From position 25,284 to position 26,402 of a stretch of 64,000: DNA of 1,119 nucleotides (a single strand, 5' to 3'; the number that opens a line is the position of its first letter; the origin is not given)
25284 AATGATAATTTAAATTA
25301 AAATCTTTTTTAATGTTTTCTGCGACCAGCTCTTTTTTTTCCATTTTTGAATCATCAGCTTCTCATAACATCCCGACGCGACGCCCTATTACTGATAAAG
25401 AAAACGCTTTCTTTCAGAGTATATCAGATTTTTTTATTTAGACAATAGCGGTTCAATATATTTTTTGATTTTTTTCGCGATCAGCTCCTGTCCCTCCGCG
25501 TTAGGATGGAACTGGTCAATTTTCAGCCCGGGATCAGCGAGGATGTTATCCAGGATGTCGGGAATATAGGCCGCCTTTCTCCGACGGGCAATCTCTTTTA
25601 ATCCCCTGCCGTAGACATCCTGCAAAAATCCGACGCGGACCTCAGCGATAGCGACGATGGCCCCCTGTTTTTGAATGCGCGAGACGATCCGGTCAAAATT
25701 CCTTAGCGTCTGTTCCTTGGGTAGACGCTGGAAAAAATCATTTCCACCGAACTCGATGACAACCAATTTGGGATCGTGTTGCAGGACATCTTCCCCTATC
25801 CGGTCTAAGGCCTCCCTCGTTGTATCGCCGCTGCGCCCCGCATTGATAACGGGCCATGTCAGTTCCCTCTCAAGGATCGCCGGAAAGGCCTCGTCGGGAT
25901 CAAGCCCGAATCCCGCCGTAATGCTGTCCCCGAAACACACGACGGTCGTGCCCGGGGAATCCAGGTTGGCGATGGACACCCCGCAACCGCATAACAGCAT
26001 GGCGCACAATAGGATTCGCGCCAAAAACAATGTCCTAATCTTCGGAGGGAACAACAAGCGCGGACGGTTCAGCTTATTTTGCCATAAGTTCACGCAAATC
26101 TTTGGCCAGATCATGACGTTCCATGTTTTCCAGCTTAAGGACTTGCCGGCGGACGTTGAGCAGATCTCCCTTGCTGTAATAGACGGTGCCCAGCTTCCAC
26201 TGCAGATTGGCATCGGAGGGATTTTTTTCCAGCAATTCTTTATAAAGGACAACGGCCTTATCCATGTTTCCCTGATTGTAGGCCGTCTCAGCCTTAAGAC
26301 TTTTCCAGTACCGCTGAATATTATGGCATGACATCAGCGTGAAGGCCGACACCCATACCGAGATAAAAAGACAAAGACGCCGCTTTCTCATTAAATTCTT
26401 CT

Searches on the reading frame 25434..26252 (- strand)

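Call 7: search_protein_families(library=pfam, proteins=[window:25434-26252:-], max_evalue=0.001)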
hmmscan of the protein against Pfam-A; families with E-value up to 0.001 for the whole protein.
window:25434-26252:- (272 aa): 4 families
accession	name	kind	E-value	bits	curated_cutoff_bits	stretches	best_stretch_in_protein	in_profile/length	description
PF13472.12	Lipase_GDSL_2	-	7.6e-28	98.6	32.9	1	106-257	1-178/178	GDSL-like Lipase/Acylhydrolase family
PF00657.28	Lipase_GDSL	-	1.3e-16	61.9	23.6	1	104-197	1-114/208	GDSL-like Lipase/Acylhydrolase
PF14606.12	Lipase_GDSL_3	-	0.00093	20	27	0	104-196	4-90/178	GDSL-like Lipase/Acylhydrolase family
PF25182.1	NonGDSL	-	0.00095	19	80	0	133-198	67-132/220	Non-GDSL lipase-like family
